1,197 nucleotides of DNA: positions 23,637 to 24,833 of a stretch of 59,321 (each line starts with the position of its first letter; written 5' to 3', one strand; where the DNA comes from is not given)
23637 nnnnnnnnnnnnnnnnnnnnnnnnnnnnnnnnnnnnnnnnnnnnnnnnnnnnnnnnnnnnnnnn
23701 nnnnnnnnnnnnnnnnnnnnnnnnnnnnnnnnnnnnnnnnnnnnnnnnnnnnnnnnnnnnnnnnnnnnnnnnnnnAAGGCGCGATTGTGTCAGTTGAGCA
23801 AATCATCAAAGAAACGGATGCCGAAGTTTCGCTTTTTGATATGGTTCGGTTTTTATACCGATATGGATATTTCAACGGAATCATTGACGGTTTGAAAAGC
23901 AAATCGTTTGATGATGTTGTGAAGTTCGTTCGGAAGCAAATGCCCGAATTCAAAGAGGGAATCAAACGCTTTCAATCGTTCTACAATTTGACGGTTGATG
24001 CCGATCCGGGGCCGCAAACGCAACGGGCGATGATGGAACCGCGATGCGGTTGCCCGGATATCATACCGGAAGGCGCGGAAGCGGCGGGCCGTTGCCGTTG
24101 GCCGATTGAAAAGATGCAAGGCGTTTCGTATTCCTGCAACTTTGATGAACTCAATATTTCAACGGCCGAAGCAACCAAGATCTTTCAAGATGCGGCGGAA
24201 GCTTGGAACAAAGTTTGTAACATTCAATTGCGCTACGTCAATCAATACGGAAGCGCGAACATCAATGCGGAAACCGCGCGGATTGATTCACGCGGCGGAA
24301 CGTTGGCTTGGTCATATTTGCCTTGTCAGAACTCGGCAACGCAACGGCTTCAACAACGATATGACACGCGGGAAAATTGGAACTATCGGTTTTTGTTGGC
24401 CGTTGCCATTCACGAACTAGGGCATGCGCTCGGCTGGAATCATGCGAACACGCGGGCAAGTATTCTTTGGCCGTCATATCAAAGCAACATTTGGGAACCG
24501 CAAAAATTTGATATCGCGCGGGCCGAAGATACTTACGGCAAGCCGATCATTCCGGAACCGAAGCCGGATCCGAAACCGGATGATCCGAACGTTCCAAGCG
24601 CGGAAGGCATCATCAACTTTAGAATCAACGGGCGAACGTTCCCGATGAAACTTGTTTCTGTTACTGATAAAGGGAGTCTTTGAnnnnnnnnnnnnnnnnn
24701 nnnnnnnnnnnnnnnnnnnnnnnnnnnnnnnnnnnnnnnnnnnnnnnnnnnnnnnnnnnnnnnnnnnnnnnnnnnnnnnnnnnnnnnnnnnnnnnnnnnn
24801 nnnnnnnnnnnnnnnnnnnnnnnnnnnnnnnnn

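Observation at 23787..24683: Complete pro-matrix-metalloproteinase architecture (PG-binding-like prodomain, PRCGxPD cysteine switch, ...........) in a phage lysis-like module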

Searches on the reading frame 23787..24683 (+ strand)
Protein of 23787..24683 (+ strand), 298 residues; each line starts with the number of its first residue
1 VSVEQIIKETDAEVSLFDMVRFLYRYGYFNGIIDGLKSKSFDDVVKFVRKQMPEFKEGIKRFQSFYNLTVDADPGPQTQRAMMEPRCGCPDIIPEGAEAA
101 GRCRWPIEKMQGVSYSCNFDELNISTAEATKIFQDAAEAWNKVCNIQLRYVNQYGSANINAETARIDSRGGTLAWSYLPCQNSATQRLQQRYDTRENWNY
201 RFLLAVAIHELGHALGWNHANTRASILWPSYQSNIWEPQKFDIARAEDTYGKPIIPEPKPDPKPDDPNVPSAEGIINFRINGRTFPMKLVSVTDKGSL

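Call 3: search_protein_families(library=pfam, proteins=[window:23787-24683:+], max_evalue=0.1)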
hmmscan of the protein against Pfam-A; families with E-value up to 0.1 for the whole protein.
window:23787-24683:+ (298 aa): 5 families
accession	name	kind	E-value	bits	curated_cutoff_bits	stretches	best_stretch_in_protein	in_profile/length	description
PF00413.30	Peptidase_M10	-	7.4e-15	55.6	24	1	112-248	6-156/159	Matrixin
PF01471.23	PG_binding_1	-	1.7e-07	31.7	23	1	54-82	29-57/57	Putative peptidoglycan binding domain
PF13688.12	Reprolysin_5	-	0.00022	22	27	1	147-224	82-162/196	Metallo-peptidase family M12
PF13582.12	Reprolysin_3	-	0.013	16.5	22.4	1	164-219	74-122/123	Metallo-peptidase family M12B Reprolysin-like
PF01400.30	Astacin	-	0.019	15.1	22.5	1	204-224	79-99/189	Astacin (Peptidase family M12A)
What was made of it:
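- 23823..24038 (+): Helical prodomain (about residues 13-84), PG_binding_1-like. Pfam PG_binding_1 matches residues 54-82 (call 3).
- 24087..24542 (+): Catalytic matrixin domain (about residues 101-252). Contains C103 and C180 (covarying pair), the DxxGGxLA / D193 / E196 motif that I infer to be a Ca site, and W175 and R191 in place of the structural-zinc His residues. Pfam M10 matches residues 112-248 (call 3).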

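Call 4: search_solved_structures(query=window:23787-24683:+, max_evalue=1, show_alignments=3)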
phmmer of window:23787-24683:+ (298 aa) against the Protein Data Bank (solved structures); distinct sequences matched with E-value up to 1: 108 (the best 60 are shown).
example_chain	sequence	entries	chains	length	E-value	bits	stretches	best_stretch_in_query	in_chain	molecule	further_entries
1su3_A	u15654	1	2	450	8.6e-15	58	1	54-256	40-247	Interstitial collagenase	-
5ue2_A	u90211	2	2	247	1e-09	41.3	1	55-245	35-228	Matrilysin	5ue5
2mzh_A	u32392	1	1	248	1e-09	41.3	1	55-245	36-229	Matrilysin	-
2mze_A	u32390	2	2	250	1.1e-09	41.3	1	55-245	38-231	Matrilysin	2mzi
9csx_A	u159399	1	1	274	2.1e-09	40.3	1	43-271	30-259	Stromelysin-2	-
1slm_A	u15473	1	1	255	3.6e-09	39.5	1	43-261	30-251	STROMELYSIN-1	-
5ue3_A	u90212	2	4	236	1.4e-07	34.3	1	71-239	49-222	Matrix metalloproteinase-9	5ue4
8k5v_A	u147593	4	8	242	1.6e-07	34.1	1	70-238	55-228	Matrix metalloproteinase-9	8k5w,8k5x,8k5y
5th6_A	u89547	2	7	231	2.2e-07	33.7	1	71-238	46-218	Matrix metalloproteinase-9,Matrix metalloproteinase-9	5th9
1bzs_A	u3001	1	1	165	1.3e-06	31.1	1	121-232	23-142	NEUTROPHIL COLLAGENASE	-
1i73_A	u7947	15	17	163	1.4e-06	31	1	121-232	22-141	NEUTROPHIL COLLAGENASE | MATRIX METALLO PROTEINASE-8 (MET80 FORM) | Matrix Metalloproteinase 8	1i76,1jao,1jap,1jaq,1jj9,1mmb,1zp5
1jan_A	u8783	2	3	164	1.4e-06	31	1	121-232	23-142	MATRIX METALLO PROTEINASE-8 (PHE79 FORM) | NEUTROPHIL COLLAGENASE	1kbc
3tt4_A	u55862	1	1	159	1.5e-06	30.9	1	122-232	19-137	Neutrophil collagenase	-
1a85_A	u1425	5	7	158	1.6e-06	30.9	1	122-232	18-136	MMP-8 | Matrix Metalloproteinase 8 | Neutrophil collagenase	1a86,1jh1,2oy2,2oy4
5h0u_A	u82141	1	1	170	1.8e-06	30.7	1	159-233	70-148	Matrix metalloproteinase-14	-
2xs4_A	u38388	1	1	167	1.9e-06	30.6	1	164-253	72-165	KARILYSIN PROTEASE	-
2xs3_A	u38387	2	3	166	2.2e-06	30.4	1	164-253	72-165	KARILYSIN PROTEASE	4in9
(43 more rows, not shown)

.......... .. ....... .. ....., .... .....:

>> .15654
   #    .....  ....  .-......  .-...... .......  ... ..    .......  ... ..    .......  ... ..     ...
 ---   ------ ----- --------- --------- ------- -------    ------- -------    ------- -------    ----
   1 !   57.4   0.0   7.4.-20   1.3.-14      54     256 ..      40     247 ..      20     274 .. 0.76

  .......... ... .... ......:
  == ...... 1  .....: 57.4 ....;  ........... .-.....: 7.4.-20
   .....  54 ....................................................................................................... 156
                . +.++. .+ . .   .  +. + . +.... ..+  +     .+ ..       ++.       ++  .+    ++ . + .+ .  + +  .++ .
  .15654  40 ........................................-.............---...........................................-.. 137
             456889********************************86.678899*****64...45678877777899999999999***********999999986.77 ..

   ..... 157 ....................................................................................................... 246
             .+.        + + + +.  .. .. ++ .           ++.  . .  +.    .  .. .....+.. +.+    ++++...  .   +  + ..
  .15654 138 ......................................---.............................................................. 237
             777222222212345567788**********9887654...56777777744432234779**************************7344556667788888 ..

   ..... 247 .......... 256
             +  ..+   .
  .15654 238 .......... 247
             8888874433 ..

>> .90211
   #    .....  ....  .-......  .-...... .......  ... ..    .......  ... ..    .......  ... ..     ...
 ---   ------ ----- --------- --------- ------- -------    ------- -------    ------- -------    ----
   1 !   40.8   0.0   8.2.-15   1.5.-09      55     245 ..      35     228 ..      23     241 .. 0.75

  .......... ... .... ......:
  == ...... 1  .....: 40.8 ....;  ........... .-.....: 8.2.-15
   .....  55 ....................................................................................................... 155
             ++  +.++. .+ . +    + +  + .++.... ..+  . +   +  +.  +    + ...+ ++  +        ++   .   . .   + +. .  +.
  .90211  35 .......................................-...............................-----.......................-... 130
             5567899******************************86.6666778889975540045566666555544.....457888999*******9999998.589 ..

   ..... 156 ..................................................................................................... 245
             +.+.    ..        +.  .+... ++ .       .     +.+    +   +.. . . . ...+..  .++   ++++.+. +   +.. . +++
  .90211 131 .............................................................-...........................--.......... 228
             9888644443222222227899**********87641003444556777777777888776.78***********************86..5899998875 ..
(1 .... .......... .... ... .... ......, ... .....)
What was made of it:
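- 23787..24683 (+): Gene for the 298-aa leaderless proMMP-like zinc endopeptidase (zymogen). Pfam M10 plus PG_binding_1 in call 3. proMMP-1 alignment in call 4.
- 24087..24542 (+): Alignment to 1su3 in call 4.
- On Matrixins (MEROPS M10A / Pfam PF00413): The loop SILWPSY aligns and keeps the Pro and Tyr, but Leu227 replaces Met (call 4).
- On Cysteine-switch zymogens (proMMP type): PRCGCPD at residues 85-91 aligns to PRCGVPD of proMMP-1 (call 4).
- Checked: A single alignment runs from residue 54 to 256 and puts PRCGCPD on PRCGVPD (call 4).
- Family membership: Pfam M10 and PG_binding_1 both score above their cut-offs (call 3), and one alignment to proMMP-1 runs through the switch (call 4).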

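Call 9: search_protein_families(library=phrogs, proteins=[window:23787-24683:+], max_evalue=0.01)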
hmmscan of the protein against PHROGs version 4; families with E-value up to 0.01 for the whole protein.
window:23787-24683:+ (298 aa): 0 families

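Call 10: find_homologous_proteins(query=window:23787-24683:+, max_evalue=0.001)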
Query window:23787-24683:+ (298 aa): 29 proteins with E <= 0.001 among 785 candidates.
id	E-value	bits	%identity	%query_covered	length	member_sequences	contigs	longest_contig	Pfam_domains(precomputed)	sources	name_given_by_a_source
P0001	1.2e-205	700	100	100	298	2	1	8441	PF00413.31,PF01471.24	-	-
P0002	5.1e-161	553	78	100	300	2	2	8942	PF00413.31,PF01471.24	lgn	-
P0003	3.5e-158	544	77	100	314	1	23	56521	PF00413.31,PF01471.24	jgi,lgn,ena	-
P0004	2.6e-87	311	51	91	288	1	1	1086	PF00413.31,PF01471.24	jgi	jgi:hypothetical protein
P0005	1.3e-84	302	50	97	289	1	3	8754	PF00413.31,PF01471.24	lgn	-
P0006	2.3e-67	245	45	80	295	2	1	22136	PF00413.31,PF01471.24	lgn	-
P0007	2.5e-66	242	45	81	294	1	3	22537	PF00413.31,PF16313.12,PF01471.24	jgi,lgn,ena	-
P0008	7.8e-44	168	43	67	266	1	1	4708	PF00413.31,PF13688.13,PF01471.24,PF13583.12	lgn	-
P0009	1.1e-43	168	43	67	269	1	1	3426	PF00413.31,PF13688.13,PF01471.24,PF13583.12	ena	-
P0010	3.2e-43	166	38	79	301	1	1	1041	PF00413.31,PF01471.24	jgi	jgi:hypothetical protein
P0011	5.0e-43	166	38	79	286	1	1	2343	PF00413.31,PF12388.15,PF01471.24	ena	-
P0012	2.1e-39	154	36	79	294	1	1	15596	PF00413.31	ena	-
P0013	5.6e-31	126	33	85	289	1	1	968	PF00413.31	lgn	-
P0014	2.5e-28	117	31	78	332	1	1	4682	PF00413.31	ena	-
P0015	3.0e-27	114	34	79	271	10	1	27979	PF00413.31,PF01471.24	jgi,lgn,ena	jgi:hypothetical protein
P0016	2.6e-24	104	29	84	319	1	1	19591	PF00413.31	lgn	-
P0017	4.4e-24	103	30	78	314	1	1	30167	PF00413.31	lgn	-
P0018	1.5e-23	102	30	82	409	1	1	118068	PF00413.31,PF01471.24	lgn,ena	-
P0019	3.0e-23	101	29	85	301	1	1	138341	PF00413.31,PF01471.24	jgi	jgi:matrix metalloproteinase-14 (membrane-inserted)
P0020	8.7e-23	99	35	65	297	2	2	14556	PF00413.31,PF01471.24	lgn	-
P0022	6.4e-20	90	28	78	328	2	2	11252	PF00413.31,PF01471.24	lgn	-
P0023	2.9e-19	88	36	56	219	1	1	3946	PF00413.31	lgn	-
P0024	3.1e-19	87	27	79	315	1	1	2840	PF00413.31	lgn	-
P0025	3.5e-19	87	35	48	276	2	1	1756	PF00413.31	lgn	-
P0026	2.8e-18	84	29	79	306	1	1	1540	PF00413.31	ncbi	-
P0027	1.1e-17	82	28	78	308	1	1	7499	PF00413.31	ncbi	-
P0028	1.9e-10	59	29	68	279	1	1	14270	PF00413.31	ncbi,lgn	ncbi:MAG: matrixin family metalloprotease [Nitrososphaerota archaeon]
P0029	1.6e-7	49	25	48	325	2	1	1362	PF00413.31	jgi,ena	-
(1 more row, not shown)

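Call 11: search_dna_similar(query=window:23787-24683:+, collection=phages, mode=protein, max_evalue=0.001, max_rows=30)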
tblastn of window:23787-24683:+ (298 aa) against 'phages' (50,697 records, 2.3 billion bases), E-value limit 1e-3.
No match.

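Call 14: find_encoding_contigs(protein=P0003, flank=10000, max_places=3)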
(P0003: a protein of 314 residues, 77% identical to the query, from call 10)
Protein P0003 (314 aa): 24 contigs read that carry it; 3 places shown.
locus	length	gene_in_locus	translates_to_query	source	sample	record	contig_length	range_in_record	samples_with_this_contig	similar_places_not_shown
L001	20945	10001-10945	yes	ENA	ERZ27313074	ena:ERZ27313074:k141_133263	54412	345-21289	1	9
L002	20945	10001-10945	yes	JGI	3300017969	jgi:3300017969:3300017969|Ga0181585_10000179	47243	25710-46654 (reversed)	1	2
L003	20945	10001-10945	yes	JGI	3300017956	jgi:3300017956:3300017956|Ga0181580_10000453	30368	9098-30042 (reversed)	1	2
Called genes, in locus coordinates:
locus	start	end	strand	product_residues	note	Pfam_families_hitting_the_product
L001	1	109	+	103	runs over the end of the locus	-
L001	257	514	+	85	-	-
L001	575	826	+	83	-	-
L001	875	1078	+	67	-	PF02599:CsrA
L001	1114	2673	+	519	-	-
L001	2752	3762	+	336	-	PF09588:YqaJ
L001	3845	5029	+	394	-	PF03837:RecT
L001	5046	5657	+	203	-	-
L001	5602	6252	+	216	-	-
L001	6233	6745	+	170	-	-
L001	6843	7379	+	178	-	-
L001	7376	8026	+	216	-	-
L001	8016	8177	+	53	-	-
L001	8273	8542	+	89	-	-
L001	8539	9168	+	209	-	-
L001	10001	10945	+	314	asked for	PF01471:PG_binding_1 (faint), PF00413:Peptidase_M10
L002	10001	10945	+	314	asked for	PF01471:PG_binding_1 (faint), PF00413:Peptidase_M10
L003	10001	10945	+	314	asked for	PF01471:PG_binding_1 (faint), PF00413:Peptidase_M10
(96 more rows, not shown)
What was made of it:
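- Relatives come from marine or estuarine samples (call 14).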

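Call 15: find_encoding_contigs(protein=P0007, flank=10000, max_places=2)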
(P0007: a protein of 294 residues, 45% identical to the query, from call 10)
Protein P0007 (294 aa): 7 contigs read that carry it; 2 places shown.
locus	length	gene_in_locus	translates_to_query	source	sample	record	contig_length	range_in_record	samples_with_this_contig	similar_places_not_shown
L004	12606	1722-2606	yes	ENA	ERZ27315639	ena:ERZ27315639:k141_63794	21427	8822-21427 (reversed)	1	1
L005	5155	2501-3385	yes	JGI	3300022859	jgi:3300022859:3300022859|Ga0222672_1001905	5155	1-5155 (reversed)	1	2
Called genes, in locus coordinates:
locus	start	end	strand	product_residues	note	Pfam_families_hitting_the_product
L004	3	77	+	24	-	?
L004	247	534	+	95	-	-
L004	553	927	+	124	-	-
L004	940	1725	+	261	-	-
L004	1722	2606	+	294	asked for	PF01471:PG_binding_1 (weak), PF00413:Peptidase_M10, PF16313:DUF4953 (weak)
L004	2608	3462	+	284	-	-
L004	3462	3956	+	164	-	-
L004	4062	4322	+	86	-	-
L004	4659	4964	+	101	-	PF20137:BubE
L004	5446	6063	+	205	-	-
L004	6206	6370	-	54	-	-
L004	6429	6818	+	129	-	-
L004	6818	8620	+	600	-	-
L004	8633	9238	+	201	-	-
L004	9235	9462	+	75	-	-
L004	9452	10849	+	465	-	PF04860:Phage_portal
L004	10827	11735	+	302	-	PF04233:Phage_Mu_F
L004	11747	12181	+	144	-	-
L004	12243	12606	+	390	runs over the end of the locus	-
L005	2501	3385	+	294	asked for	PF01471:PG_binding_1 (weak), PF00413:Peptidase_M10, PF16313:DUF4953 (weak)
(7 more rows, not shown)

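Call 16: find_encoding_contigs(protein=P0015, flank=8000, max_places=1)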
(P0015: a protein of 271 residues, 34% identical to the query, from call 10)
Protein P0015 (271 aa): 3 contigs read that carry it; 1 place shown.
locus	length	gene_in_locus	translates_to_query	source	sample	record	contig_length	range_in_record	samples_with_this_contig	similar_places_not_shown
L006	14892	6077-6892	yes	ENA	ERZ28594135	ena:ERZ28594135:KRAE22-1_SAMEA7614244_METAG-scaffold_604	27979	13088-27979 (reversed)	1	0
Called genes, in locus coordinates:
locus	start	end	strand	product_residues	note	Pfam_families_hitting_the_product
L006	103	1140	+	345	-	PF25216:Volactin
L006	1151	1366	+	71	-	-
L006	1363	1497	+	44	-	-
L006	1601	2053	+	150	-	-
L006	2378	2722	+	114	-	-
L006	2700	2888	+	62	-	-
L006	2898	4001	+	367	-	PF22547:2H-SAK, PF18905:DUF5661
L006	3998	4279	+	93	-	-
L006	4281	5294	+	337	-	-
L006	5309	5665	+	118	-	-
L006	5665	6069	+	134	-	-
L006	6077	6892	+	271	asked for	PF01471:PG_binding_1, PF00413:Peptidase_M10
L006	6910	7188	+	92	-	-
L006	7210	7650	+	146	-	-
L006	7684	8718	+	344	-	-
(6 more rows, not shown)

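Call 17: find_encoding_contigs(protein=P0019, flank=8000, max_places=1)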
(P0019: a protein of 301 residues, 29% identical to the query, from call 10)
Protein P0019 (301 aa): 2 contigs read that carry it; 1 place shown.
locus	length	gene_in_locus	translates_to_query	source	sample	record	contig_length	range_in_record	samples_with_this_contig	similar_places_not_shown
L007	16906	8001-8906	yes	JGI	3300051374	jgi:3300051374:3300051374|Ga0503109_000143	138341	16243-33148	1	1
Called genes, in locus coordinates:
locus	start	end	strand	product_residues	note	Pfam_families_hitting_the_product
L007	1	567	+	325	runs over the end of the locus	-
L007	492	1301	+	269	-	-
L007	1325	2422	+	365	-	PF01041:DegT_DnrJ_EryC1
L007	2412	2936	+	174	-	PF13302:Acetyltransf_3, PF00583:Acetyltransf_1, PF13420:Acetyltransf_4 (weak), PF13673:Acetyltransf_10 (weak), PF13508:Acetyltransf_7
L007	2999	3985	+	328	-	PF01370:Epimerase, PF02719:Polysacc_synt_2 (weak), PF07993:NAD_binding_4, PF16363:GDP_Man_Dehyd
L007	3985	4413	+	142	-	PF14667:Polysacc_synt_C (weak), PF07883:Cupin_2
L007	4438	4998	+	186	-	PF03567:Sulfotransfer_2 (faint)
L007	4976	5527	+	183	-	PF00777:Glyco_transf_29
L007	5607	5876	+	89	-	-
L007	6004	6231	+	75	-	PF14354:Lar_restr_allev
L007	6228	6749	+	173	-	PF13328:HD_4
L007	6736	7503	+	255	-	-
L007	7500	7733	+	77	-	-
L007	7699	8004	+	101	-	-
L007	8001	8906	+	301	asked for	PF01471:PG_binding_1, PF00413:Peptidase_M10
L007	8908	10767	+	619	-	-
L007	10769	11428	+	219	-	PF13442:Cytochrome_CBB3 (weak)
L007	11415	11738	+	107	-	-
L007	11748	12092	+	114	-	-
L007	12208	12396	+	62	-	-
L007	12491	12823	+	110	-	-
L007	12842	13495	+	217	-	-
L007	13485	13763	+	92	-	-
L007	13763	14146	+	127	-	-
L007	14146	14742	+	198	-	-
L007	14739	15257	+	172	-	-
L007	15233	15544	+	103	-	PF14216:DUF4326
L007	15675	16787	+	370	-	PF09511:RNA_lig_T4_1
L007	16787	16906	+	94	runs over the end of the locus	-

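Call 18: find_encoding_contigs(protein=P0017, flank=8000, max_places=1)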
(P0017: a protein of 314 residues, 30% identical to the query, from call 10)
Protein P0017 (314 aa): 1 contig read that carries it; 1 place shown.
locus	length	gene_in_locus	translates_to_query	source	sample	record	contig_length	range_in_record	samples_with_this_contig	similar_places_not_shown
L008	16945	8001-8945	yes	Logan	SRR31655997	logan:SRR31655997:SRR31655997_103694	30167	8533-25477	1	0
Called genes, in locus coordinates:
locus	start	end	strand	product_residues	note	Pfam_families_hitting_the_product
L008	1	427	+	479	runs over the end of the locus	-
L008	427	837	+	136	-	-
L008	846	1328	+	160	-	-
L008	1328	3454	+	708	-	-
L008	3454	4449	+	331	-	-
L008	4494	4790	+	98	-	-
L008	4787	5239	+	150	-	-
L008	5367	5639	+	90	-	-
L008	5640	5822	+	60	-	-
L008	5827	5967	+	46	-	-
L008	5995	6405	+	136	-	-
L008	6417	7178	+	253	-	-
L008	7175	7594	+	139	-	-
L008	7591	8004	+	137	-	PF05534:HicB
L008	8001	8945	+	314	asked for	PF00413:Peptidase_M10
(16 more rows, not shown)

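Call 24: find_related_loci(query=A2, collection=genome_contigs, flank=6000)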
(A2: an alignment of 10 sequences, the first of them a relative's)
Query A2 (298 aa) in genome_contigs; peptide patterns used: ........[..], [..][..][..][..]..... (x = any residue, [..] = any of these).
22 stretches matched a pattern; 2 encode a relative of the query (tblastn E <= 1e-3); 2 distinct loci.
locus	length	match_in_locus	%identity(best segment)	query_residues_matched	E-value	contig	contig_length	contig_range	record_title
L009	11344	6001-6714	45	13-251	6e-67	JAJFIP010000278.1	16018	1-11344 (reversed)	MAG: Emcibacter sp. isolate OFTM146 OFTM146_277, whole genome shotgun sequence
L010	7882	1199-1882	32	37-287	7e-32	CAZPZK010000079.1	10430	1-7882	MAG TPA_asm: uncultured Moraxellaceae bacterium isolate SRP296810_co1_291 genome assembly, contig: NODE_7989_length_1043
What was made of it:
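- Tried and rejected: The genome scan gave only two MAG hits, Emcibacter and Moraxellaceae (call 24).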

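Call 35: predict_structure(alignment_id=A1)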
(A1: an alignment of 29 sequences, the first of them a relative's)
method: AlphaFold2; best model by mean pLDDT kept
length: 298 residues; sequences in the alignment: 29
mean_pLDDT: 86.1   pTM: 0.79
mean pLDDT of the five models: 86.1, 84.0, 82.8, 81.0, 80.2
residues with pLDDT >= 90: 180; 70-90: 73; 50-70: 28; < 50: 17
segments of 3 or more residues with pLDDT < 50: 1-11, 294-298
pLDDT, mean of each block of 10 residues (from residue 1): 43 81 93 88 85 92 96 95 93 69 78 92 97 98 94 96 82 89 88 95 98 94 95 97 94 88 78 64 75 47
secondary structure, 60 per line:
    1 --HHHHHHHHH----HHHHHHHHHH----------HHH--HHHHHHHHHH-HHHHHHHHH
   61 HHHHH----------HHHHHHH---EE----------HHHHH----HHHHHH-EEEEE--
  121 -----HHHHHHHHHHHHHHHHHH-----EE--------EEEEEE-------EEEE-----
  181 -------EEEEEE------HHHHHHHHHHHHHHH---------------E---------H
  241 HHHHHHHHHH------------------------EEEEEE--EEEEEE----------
elements in order: H3-11 H16-25 H41-50 H52-65 H76-82 H98-102 H107-112 E114-118 H126-143 E159-164 E172-175 E188-193 H200-214 H240-250 E275-280 E283-288
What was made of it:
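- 23787..24683 (+): AF2 pLDDT 86 in call 35.
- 23823..24038 (+): Helices at 16-25, 41-50, 52-65 and 76-82 in the model (call 35).
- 24543..24662 (+): Pro-rich linker (residues 253-271) followed by a conserved C-terminal beta-hairpin tail (residues 274-292). Strands 275-280 and 283-288 in the model (call 35).
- Fold: AF2 pLDDT 86, pTM 0.79 (call 35).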
